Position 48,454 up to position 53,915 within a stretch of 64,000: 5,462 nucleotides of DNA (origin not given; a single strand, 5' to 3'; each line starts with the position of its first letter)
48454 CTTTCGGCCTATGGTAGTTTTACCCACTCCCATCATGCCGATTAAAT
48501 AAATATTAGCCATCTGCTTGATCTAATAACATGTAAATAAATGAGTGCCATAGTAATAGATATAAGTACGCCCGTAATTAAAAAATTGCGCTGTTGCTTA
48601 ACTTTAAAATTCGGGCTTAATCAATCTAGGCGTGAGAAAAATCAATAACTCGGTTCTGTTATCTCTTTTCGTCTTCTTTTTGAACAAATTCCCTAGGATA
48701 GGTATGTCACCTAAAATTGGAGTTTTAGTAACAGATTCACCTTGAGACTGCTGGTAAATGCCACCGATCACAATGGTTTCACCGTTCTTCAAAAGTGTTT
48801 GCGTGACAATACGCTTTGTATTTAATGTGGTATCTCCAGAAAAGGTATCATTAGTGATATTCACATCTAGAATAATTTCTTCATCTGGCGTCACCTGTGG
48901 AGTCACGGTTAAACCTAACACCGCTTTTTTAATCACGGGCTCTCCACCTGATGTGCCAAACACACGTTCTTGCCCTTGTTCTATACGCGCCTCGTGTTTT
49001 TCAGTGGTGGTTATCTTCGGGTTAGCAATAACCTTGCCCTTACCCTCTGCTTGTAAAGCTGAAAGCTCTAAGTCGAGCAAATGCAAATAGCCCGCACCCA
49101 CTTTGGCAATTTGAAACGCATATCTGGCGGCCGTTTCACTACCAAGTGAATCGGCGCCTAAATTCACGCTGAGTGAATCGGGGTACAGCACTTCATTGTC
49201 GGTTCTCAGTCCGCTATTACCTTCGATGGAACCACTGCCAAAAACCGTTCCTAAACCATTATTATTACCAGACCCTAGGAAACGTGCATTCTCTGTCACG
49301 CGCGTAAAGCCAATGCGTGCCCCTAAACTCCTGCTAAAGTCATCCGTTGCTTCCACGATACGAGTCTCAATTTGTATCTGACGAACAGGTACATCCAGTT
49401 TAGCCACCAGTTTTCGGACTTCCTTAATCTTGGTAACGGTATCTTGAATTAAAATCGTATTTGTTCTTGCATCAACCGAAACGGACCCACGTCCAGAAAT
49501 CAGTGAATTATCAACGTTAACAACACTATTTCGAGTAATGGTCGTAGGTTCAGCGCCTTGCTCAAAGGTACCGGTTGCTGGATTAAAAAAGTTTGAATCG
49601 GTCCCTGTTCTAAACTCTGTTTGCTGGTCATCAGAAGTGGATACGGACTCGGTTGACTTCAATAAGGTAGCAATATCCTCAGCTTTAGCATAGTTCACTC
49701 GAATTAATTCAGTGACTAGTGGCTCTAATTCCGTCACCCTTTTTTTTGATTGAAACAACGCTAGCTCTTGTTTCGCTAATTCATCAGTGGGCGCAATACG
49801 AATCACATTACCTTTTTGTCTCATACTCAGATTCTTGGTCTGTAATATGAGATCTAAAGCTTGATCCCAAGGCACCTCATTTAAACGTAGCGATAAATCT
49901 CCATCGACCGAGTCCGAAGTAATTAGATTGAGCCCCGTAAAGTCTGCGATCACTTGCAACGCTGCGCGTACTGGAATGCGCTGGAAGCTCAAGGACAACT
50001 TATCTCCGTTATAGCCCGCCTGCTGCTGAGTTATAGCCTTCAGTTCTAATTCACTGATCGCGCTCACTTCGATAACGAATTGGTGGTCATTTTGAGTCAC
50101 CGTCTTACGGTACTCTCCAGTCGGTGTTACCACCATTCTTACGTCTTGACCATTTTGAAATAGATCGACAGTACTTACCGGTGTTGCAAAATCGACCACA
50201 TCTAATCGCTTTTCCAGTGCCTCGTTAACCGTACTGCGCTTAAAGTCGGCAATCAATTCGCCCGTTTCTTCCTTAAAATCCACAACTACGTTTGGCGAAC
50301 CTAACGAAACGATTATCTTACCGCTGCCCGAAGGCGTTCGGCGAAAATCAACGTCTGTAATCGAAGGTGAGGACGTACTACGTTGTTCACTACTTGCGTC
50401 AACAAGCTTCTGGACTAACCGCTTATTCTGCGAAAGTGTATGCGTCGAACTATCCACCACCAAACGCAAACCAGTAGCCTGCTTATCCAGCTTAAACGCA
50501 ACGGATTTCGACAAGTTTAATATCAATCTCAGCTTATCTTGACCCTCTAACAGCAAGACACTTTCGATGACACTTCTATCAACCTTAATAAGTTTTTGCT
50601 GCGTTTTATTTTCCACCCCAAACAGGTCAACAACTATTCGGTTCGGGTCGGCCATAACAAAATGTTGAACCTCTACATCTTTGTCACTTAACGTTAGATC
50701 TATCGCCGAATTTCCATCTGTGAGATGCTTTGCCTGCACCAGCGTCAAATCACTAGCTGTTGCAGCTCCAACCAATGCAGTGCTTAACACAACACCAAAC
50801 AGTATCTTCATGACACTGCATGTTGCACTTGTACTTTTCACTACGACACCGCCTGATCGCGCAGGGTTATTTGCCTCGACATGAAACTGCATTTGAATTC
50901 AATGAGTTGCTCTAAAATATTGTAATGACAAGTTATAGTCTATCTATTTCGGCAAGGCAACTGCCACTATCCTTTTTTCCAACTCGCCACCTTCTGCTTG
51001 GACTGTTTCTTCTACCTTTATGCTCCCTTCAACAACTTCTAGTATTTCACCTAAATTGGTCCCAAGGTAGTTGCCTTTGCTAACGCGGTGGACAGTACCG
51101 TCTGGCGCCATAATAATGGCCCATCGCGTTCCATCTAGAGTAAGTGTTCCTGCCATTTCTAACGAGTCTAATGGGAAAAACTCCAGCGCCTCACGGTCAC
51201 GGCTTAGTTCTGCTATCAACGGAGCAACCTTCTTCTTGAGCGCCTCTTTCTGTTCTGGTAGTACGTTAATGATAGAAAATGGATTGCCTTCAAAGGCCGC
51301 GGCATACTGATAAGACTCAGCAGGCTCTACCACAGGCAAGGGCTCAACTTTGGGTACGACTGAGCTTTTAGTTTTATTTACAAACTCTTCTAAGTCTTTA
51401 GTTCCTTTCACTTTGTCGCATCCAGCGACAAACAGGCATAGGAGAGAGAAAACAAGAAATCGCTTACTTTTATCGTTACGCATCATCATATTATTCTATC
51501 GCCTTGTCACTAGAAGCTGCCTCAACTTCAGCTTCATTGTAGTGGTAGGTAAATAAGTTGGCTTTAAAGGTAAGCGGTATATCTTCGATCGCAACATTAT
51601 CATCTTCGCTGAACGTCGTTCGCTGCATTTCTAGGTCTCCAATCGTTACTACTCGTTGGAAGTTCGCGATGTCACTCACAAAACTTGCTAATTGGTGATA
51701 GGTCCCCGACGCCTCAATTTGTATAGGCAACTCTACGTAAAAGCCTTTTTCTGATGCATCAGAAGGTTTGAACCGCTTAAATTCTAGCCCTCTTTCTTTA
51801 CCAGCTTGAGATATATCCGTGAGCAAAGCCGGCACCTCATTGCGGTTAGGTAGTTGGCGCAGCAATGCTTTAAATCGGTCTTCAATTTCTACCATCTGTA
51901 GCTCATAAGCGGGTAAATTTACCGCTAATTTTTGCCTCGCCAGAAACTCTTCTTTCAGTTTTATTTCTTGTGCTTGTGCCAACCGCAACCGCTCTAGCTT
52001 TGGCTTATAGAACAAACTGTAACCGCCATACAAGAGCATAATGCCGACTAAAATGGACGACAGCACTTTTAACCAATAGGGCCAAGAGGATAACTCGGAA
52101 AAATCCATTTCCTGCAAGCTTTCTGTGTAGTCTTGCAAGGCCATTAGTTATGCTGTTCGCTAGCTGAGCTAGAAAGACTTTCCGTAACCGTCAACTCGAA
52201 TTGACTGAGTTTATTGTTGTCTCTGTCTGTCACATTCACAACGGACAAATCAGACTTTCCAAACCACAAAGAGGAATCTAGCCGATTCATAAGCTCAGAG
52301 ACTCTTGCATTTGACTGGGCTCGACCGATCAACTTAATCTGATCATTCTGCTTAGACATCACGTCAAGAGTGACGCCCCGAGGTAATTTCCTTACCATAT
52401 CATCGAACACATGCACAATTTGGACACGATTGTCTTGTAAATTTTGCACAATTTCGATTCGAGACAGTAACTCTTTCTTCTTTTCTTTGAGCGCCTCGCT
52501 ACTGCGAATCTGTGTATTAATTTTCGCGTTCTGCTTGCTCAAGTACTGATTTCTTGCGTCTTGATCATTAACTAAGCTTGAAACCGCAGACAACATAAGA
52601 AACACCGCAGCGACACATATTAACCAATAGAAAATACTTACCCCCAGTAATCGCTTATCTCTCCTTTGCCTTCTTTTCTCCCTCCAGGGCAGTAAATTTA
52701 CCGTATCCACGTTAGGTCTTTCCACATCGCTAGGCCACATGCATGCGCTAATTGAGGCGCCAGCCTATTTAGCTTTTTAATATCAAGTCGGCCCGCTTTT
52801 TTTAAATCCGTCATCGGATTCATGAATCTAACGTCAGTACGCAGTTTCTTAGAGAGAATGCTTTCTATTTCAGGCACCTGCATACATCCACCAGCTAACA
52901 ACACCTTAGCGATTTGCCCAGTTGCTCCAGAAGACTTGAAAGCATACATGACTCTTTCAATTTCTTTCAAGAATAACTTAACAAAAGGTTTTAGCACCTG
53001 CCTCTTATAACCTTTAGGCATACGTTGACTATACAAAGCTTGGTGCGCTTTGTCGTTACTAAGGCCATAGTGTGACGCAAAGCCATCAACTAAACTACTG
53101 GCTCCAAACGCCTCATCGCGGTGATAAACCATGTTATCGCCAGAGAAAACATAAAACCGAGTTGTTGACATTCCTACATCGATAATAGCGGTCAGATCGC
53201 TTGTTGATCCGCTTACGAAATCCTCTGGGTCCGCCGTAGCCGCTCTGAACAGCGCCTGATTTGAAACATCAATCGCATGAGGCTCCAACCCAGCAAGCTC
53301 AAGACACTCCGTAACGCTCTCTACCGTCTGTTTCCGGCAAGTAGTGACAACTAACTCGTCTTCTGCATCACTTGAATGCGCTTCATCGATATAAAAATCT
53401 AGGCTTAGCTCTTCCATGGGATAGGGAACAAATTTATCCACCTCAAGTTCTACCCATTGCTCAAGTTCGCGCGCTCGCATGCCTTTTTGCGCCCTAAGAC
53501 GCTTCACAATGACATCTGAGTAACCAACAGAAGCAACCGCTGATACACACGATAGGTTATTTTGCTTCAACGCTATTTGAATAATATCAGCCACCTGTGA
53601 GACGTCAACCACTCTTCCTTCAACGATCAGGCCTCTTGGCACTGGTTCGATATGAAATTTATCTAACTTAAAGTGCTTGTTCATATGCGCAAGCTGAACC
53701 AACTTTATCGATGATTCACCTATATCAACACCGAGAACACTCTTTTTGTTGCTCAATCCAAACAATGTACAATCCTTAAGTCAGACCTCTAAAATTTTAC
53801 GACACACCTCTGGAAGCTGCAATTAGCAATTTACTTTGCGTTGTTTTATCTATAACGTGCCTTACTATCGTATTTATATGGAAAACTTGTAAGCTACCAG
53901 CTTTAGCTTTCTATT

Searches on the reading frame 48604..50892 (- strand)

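Call 55: search_protein_families(library=pfam, proteins=[window:48604-50892:-], max_evalue=0.01)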
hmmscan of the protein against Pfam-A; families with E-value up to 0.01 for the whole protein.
window:48604-50892:- (762 aa): 4 families
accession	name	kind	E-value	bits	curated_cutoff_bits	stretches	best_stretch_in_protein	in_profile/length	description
PF00263.26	Secretin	-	2.9e-40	138.1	27.5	1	612-759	1-169/169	Bacterial type II and III secretion system protein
PF11741.13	AMIN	-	1.3e-27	96.3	20.5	2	180-274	1-99/101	AMIN domain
PF03958.22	Secretin_N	-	4e-15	56.2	28.2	1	394-505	1-69/69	Bacterial type II/III secretion system short domain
PF07660.19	STN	-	4.7e-08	33.1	28.4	1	325-368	5-51/52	Secretin and TonB N terminus short domain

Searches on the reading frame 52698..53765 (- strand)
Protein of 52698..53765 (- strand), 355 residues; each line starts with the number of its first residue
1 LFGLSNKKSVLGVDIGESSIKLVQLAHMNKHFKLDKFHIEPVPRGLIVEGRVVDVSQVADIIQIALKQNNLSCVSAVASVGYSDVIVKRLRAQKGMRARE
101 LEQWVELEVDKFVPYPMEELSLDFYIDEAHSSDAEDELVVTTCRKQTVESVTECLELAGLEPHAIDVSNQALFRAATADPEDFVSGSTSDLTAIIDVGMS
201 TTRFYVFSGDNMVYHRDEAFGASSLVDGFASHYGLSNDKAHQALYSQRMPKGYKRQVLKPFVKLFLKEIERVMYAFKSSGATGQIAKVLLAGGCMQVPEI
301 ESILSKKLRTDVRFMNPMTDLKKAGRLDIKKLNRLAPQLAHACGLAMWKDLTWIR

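Call 55: search_protein_families(library=pfam, proteins=[window:52698-53765:-], max_evalue=0.01)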
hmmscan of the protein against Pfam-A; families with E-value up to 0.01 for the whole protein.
window:52698-53765:- (355 aa): 2 families
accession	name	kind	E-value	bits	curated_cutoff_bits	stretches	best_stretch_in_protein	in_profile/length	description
PF11104.14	PilM_2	-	1.7e-81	274.2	27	1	12-347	1-337/340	Type IV pilus assembly protein PilM;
PF14450.12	FtsA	-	0.0016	19.3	31.8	1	193-318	1-113/127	Cell division protein FtsA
